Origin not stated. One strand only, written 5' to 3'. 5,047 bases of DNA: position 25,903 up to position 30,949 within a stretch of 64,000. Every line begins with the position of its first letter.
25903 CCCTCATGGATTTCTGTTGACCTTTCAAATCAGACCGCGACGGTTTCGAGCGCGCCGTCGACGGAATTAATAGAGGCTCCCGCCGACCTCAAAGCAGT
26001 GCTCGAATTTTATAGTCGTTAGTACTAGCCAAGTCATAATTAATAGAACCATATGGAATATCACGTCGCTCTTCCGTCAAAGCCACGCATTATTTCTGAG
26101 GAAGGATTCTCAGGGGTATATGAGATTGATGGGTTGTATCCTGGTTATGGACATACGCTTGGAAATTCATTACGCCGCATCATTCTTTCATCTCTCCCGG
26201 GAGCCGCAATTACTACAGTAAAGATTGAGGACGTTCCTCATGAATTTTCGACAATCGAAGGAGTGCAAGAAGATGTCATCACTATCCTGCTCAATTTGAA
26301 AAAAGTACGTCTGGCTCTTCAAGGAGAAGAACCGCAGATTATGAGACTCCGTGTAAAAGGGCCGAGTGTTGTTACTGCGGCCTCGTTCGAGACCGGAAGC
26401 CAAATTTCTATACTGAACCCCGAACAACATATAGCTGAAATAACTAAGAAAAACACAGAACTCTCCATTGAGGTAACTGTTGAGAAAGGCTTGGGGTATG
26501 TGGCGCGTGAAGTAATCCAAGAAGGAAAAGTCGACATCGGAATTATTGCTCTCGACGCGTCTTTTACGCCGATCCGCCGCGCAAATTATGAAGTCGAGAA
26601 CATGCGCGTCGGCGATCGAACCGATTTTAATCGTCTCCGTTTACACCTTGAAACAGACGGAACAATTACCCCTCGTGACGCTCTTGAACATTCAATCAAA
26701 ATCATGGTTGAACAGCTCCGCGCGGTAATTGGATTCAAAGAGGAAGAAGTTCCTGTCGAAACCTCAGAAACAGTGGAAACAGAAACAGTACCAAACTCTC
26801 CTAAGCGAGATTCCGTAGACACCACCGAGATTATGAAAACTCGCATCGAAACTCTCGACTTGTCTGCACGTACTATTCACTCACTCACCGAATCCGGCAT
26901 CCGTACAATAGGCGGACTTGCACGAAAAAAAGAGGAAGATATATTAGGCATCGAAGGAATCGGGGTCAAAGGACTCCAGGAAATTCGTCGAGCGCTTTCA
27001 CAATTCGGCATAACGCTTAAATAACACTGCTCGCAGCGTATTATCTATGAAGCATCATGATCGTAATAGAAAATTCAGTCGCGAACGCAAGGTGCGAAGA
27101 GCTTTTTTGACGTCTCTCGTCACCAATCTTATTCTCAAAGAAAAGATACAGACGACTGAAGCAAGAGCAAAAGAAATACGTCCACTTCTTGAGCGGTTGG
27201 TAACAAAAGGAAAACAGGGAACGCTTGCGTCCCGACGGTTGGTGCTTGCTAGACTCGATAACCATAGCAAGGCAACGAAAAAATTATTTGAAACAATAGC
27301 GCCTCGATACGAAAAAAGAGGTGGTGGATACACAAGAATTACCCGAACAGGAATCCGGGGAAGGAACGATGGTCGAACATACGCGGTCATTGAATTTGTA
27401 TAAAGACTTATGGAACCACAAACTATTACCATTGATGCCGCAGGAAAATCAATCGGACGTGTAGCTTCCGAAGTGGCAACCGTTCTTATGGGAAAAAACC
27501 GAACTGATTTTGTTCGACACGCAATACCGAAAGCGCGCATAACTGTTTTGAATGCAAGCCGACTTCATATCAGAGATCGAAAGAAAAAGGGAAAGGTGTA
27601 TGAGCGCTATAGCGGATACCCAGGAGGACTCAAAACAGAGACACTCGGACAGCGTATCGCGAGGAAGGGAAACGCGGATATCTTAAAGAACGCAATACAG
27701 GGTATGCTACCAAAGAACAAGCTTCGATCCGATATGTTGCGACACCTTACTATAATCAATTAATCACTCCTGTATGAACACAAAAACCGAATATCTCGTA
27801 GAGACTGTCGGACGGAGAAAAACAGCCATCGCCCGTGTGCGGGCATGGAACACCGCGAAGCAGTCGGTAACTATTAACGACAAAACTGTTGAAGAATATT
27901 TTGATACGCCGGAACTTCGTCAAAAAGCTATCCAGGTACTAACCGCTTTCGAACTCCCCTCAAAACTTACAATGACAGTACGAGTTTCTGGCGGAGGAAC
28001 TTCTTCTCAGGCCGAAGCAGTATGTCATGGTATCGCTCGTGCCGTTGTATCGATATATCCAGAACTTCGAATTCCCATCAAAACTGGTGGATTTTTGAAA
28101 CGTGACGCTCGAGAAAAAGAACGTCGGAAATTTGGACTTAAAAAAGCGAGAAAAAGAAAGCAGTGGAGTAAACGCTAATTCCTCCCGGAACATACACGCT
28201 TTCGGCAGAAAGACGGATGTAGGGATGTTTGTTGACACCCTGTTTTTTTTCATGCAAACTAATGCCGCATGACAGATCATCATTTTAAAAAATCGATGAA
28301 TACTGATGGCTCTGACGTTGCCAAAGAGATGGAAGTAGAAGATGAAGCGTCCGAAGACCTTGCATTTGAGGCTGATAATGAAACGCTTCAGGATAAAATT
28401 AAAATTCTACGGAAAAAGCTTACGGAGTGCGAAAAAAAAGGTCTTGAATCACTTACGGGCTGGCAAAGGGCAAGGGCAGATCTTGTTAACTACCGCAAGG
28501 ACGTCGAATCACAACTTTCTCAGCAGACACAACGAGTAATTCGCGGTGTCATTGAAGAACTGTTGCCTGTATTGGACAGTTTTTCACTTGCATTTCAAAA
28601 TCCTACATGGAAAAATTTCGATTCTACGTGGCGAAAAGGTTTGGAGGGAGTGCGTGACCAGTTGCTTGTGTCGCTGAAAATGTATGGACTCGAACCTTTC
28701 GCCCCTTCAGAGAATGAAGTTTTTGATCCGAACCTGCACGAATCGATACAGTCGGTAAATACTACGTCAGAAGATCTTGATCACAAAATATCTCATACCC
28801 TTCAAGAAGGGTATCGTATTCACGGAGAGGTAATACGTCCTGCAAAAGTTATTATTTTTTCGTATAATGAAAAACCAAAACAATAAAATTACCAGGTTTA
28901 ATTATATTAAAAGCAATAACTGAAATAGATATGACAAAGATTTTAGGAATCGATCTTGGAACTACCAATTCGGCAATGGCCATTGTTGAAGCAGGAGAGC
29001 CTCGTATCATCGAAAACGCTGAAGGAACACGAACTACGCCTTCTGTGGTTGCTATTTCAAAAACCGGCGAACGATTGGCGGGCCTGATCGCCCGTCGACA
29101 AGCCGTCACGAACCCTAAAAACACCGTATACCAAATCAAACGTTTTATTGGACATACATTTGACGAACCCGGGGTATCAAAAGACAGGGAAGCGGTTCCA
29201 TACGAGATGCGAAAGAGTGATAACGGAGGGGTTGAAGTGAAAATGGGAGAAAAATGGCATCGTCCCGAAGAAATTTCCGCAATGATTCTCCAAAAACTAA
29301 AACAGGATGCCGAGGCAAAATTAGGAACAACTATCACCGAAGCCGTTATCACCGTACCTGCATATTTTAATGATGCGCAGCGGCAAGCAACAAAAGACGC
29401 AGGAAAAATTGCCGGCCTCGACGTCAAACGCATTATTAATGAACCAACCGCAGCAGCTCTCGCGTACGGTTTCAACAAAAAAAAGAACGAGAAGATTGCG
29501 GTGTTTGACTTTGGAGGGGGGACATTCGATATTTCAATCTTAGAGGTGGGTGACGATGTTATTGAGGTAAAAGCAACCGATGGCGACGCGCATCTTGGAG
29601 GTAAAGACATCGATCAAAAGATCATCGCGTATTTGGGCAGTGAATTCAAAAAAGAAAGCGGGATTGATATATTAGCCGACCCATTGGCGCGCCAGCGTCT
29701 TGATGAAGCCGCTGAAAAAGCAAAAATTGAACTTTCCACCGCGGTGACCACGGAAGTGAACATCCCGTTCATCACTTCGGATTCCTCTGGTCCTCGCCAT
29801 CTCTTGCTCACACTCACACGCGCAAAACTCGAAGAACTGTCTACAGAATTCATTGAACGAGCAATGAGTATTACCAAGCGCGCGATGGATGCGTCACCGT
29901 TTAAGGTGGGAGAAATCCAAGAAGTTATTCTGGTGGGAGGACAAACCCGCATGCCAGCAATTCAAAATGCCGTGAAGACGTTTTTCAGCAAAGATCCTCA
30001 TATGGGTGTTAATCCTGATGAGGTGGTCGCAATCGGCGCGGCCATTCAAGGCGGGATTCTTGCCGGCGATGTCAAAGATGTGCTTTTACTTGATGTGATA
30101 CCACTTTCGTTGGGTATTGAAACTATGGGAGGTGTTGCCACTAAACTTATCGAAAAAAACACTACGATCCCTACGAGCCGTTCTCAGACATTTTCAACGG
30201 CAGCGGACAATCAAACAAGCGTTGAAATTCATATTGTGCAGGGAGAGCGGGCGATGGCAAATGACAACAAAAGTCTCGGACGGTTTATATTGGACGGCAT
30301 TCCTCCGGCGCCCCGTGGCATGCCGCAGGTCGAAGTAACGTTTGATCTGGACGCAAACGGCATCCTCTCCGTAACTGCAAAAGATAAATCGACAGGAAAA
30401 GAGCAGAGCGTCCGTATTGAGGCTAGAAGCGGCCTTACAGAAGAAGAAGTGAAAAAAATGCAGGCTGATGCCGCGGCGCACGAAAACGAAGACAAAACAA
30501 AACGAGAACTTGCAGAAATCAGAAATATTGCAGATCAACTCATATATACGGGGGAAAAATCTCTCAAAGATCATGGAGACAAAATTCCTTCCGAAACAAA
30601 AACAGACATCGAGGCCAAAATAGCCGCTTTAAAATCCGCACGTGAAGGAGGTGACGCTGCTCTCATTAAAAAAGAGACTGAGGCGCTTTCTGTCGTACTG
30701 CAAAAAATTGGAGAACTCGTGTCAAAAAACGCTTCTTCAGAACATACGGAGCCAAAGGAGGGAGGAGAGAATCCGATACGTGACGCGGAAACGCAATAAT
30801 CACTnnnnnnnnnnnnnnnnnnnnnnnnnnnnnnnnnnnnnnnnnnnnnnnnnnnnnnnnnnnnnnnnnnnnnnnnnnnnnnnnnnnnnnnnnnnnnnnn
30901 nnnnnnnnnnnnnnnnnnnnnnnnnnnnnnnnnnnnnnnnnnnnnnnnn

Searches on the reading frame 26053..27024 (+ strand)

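Call 70: search_protein_families(library=pfam, proteins=[window:26053-27024:+], max_evalue=0.00001)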
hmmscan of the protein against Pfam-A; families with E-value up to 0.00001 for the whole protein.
window:26053-27024:+ (323 aa): 3 families
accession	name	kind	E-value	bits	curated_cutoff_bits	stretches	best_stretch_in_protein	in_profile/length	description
PF01000.31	RNA_pol_A_bac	-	1.2e-29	103.3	33.9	1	56-172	1-119/119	RNA polymerase Rpb3/RpoA insert domain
PF01193.29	RNA_pol_L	-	6e-22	77.6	24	1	30-222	5-74/74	RNA polymerase Rpb3/Rpb11 dimerisation domain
PF03118.21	RNA_pol_A_CTD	-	2.8e-15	56.2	23.8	1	255-316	5-66/67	Bacterial RNA polymerase, alpha chain C terminal domain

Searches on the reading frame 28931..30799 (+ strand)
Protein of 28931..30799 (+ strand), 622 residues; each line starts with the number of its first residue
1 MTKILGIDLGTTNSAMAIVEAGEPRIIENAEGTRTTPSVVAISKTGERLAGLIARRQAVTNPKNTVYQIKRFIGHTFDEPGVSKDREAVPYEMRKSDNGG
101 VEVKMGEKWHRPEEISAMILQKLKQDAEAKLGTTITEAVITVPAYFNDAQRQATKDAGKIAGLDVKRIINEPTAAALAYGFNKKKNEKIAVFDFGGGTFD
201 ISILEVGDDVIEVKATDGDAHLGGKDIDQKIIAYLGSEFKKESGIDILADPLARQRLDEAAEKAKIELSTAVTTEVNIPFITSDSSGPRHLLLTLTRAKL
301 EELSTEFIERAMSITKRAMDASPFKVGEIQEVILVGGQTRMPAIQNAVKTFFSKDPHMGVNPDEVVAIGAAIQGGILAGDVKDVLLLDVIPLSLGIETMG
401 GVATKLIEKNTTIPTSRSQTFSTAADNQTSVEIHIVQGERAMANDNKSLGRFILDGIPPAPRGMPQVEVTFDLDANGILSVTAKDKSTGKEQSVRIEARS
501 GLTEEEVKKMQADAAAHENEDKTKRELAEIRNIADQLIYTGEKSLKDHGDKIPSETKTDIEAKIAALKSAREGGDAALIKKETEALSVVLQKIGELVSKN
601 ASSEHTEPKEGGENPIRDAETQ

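Call 70: search_protein_families(library=pfam, proteins=[window:28931-30799:+], max_evalue=0.00001)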
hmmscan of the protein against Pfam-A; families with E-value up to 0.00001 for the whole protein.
window:28931-30799:+ (622 aa): 2 families
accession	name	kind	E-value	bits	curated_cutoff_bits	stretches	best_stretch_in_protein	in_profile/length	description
PF00012.26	HSP70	-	2e-241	802.9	20.6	1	4-596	1-596/599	Hsp70 protein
PF06723.19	MreB_Mbl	-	1.9e-16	60.3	27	1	116-371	74-316/327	MreB/Mbl protein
